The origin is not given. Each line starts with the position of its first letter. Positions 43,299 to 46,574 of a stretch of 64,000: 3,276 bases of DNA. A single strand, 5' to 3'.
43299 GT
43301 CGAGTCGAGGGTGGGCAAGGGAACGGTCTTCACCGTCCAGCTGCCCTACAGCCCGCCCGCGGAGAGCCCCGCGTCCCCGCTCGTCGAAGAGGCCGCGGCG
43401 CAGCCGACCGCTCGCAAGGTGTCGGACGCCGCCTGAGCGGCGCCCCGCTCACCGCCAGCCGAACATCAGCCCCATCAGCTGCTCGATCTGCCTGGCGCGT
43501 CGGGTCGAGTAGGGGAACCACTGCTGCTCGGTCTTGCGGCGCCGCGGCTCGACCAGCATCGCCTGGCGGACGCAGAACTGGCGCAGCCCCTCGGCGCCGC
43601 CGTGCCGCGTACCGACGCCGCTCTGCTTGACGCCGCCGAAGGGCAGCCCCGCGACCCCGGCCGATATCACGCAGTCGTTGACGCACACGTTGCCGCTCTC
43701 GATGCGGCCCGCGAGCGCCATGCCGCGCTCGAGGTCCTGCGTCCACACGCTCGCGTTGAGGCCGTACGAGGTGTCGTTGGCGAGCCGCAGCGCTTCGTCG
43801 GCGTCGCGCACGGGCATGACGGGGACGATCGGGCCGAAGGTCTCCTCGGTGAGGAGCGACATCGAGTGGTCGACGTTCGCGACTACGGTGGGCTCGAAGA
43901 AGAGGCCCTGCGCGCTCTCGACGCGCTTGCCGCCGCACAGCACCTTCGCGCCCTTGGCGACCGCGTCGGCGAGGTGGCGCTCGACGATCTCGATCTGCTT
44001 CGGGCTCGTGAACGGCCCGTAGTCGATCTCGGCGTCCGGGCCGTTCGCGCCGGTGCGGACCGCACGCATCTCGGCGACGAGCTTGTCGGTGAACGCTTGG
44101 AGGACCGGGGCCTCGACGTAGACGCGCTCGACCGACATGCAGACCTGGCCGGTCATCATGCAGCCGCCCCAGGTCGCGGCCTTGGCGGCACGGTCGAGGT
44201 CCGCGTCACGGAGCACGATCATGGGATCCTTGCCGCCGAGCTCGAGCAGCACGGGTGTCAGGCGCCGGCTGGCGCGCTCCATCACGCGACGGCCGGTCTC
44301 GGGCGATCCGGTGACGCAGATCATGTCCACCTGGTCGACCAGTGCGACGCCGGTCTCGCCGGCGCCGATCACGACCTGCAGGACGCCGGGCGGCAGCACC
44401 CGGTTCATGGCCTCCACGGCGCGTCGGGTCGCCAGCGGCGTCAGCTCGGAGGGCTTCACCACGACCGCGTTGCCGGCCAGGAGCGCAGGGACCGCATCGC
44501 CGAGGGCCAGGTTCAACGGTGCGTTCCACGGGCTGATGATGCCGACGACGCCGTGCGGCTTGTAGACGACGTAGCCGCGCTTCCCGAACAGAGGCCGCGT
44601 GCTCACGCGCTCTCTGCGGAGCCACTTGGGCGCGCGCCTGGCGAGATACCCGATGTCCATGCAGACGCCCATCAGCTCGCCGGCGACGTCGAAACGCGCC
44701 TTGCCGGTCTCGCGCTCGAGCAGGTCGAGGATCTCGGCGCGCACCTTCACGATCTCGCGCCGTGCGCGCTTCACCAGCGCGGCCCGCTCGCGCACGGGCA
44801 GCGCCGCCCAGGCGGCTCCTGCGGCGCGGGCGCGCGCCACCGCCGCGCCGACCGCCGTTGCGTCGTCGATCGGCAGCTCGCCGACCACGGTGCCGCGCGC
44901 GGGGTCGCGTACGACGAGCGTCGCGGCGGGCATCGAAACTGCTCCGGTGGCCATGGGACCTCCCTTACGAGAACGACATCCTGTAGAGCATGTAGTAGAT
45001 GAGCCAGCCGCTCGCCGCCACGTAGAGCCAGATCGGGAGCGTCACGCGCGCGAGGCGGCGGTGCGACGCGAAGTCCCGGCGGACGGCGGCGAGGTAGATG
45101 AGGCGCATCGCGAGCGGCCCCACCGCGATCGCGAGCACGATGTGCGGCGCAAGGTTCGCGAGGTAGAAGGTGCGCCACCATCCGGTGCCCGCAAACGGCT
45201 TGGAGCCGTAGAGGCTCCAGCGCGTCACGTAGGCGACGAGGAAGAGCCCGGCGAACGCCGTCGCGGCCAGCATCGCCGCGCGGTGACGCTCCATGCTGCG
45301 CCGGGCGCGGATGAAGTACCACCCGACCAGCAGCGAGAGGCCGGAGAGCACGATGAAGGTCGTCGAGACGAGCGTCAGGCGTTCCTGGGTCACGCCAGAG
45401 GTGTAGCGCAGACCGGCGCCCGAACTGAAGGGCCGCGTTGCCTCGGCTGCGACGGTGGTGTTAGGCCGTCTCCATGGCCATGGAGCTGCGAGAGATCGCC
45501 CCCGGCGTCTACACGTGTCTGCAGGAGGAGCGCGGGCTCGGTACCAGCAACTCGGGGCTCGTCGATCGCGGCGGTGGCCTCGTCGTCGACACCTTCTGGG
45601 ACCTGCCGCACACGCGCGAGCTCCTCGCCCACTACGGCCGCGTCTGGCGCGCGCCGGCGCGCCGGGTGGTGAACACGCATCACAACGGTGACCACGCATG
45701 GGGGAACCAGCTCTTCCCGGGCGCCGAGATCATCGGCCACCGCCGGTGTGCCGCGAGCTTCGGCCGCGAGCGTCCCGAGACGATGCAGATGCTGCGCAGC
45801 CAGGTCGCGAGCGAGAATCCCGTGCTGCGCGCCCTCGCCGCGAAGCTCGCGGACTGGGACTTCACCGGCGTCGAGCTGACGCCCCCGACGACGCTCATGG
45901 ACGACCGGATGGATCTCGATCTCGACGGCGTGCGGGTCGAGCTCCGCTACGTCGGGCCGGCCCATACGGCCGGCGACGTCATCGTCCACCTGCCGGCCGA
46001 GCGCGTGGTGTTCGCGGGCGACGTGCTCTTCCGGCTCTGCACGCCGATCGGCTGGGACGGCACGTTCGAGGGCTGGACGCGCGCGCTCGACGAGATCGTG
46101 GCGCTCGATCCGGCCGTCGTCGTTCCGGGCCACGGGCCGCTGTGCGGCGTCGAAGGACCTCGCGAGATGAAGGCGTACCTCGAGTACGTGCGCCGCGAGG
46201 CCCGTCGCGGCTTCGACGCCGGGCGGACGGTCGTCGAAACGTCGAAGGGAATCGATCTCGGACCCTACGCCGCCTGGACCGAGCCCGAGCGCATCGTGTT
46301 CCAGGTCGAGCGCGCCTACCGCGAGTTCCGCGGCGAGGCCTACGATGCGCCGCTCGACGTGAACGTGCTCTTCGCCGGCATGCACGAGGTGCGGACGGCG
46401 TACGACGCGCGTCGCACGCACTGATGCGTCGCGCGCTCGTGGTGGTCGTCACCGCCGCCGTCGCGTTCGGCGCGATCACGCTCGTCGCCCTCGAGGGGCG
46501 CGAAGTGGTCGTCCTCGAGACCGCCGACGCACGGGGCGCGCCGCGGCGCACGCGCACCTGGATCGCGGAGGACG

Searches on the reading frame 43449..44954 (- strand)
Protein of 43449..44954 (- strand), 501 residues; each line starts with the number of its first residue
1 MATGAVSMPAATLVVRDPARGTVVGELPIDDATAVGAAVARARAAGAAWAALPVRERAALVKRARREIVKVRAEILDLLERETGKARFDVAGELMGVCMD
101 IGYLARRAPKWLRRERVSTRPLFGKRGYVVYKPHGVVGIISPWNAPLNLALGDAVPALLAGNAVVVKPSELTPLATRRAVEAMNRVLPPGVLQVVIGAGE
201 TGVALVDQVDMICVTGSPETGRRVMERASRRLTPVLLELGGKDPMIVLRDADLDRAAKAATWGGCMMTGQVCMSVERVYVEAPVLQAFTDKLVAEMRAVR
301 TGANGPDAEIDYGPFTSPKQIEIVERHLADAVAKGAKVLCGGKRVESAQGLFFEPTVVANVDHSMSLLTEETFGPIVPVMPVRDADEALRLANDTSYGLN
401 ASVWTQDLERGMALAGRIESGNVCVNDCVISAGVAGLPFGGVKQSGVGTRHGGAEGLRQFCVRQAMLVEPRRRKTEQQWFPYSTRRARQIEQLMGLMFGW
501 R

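Call 42: search_protein_families(library=pfam, proteins=[window:43449-44954:-], max_evalue=0.001)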
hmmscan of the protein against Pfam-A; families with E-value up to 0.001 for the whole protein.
window:43449-44954:- (501 aa): 2 families
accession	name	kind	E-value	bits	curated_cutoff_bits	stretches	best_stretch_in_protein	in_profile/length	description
PF00171.27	Aldedh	-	2.5e-137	458.6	23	1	12-462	8-457/461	Aldehyde dehydrogenase family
PF05893.19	LuxC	-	2.2e-06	27.3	21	1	122-298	77-261/401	Acyl-CoA reductase (LuxC)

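Call 43: search_protein_families(library=ncbifam, proteins=[window:43449-44954:-], max_evalue=0.00001)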
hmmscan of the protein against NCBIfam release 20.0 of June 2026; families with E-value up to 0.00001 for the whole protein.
window:43449-44954:- (501 aa): 42 families (the best 25 are shown)
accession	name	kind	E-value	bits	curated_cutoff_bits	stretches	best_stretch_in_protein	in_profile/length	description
NF006916.0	PRK09407.1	equivalog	1.2e-148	496.1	521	1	11-469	34-493/526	succinic semialdehyde dehydrogenase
NF010000.0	PRK13473.1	subfamily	1.4e-99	333.9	615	1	10-450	16-455/475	aminobutyraldehyde dehydrogenase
TIGR01804.1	BADH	equivalog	2.3e-97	326.4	668.6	1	15-458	17-461/467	betaine-aldehyde dehydrogenase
TIGR01780.1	SSADH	subfamily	1.5e-94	317.4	646.35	1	15-461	1-445/448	succinate-semialdehyde dehydrogenase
NF009725.0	PRK13252.1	equivalog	1e-93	314.4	593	1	11-469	22-480/488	betaine-aldehyde dehydrogenase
NF007497.0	PRK10090.1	equivalog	1.6e-93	314.1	500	1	13-464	24-473/480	aldehyde dehydrogenase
NF040648.1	lactal_redase_Meth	equivalog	3.2e-89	300.1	650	1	13-449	13-444/463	lactaldehyde dehydrogenase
TIGR02299.1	HpaE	equivalog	1.1e-88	298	638.35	1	15-469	20-477/488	5-carboxymethyl-2-hydroxymuconate semialdehyde dehydrogenase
NF006915.0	PRK09406.1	equivalog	6.6e-87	292.3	730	1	16-464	6-452/457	NADP-dependent succinic semialdehyde dehydrogenase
NF052305.1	DioxValDhHalo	equivalog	2.1e-86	290.8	750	1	10-465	19-478/483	2,5-dioxovalerate dehydrogenase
NF042993.1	AlphKGSA_gudD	equivalog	5.2e-85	286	770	1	17-456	25-468/481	alpha-ketoglutaric semialdehyde dehydrogenase GucD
NF045735.1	PaDhStyDPseudo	equivalog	7.8e-84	282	850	1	10-454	17-468/483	phenylacetaldehyde dehydrogenase StyD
NF008415.0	PRK11241.1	equivalog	2.7e-81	273.7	828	1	12-459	27-471/482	NADP-dependent succinate-semialdehyde dehydrogenase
TIGR03216.1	OH_muco_semi_DH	equivalog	8.6e-81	271.9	693.25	1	14-460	17-471/481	2-hydroxymuconic semialdehyde dehydrogenase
TIGR03250.1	PhnAcAld_DH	equivalog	1.6e-77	261.1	635.65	1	9-462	15-464/472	phosphonoacetaldehyde dehydrogenase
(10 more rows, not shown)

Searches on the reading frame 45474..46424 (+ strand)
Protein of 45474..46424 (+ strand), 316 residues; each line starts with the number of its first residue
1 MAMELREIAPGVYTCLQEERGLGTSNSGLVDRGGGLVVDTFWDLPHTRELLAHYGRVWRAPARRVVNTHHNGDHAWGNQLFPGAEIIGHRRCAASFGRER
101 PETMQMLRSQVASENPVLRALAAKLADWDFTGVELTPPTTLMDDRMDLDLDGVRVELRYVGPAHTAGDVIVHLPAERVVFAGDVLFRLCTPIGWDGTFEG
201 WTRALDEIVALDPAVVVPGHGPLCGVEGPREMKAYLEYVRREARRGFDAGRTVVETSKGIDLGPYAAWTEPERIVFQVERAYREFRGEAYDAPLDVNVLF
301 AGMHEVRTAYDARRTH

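Call 42: search_protein_families(library=pfam, proteins=[window:45474-46424:+], max_evalue=0.001)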
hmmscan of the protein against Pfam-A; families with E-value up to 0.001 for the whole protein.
window:45474-46424:+ (316 aa): 1 family
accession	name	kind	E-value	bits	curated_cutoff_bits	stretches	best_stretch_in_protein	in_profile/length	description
PF00753.33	Lactamase_B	-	1.7e-25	90.6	22.7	1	21-220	2-196/196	Metallo-beta-lactamase superfamily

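Call 43: search_protein_families(library=ncbifam, proteins=[window:45474-46424:+], max_evalue=0.00001)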
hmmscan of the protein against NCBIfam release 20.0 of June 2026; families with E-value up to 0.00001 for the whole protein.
window:45474-46424:+ (316 aa): 13 families
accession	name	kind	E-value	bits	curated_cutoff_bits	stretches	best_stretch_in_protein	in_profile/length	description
TIGR04559.1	SoxH_rel_PQQ_2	hypoth_equivalog_domain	1.1e-30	107.1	280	1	3-271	2-265/283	quinoprotein relay system zinc metallohydrolase 2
TIGR04558.1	SoxH_rel_PQQ_1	hypoth_equivalog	2.6e-23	82.5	300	1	7-256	10-250/285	quinoprotein relay system zinc metallohydrolase 1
NF033088.2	bla_subclass_B1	equivalog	9.7e-16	58.1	200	1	3-225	6-205/217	subclass B1 metallo-beta-lactamase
NF038103.1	blaGMB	exception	1.2e-10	41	580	1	147-246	168-266/270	GMB family subclass B1 metallo-beta-lactamase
NF041269.1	bla_B1_long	equivalog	5e-08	32.5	350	1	135-227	112-208/334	subclass B1 metallo-beta-lactamase, long type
NF000322.2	blaCcrA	exception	8.8e-08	32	550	1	139-228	137-231/249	CfiA family subclass B1 metallo-beta-lactamase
NF012100.0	blaVIM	exception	1.4e-07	31.1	500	0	155-226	170-246/266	VIM family subclass B1 metallo-beta-lactamase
NF033087.1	bla_subclass_B2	equivalog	1.6e-07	31.3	240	1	37-184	35-166/221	subclass B2 metallo-beta-lactamase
NF045731.1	blaDYB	exception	1.9e-07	30.6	550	1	135-226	137-233/250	DYB family subclass B1 metallo-beta-lactamase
NF038046.1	blaCVI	exception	2.3e-07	30.6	575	1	36-243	57-247/255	CVI family subclass B2 metallo-beta-lactamase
NF000329.2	bla_B2_CphA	exception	4.9e-07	29.6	500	1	33-187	58-196/253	CphA family subclass B2 metallo-beta-lactamase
NF012229.1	bla_class_B_core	domain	2.4e-06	27.8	100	0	30-174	21-139/139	metallo-beta-lactamase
NF000396.3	blaGIM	exception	4.3e-06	26.1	525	0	149-223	141-220/250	GIM family subclass B1 metallo-beta-lactamase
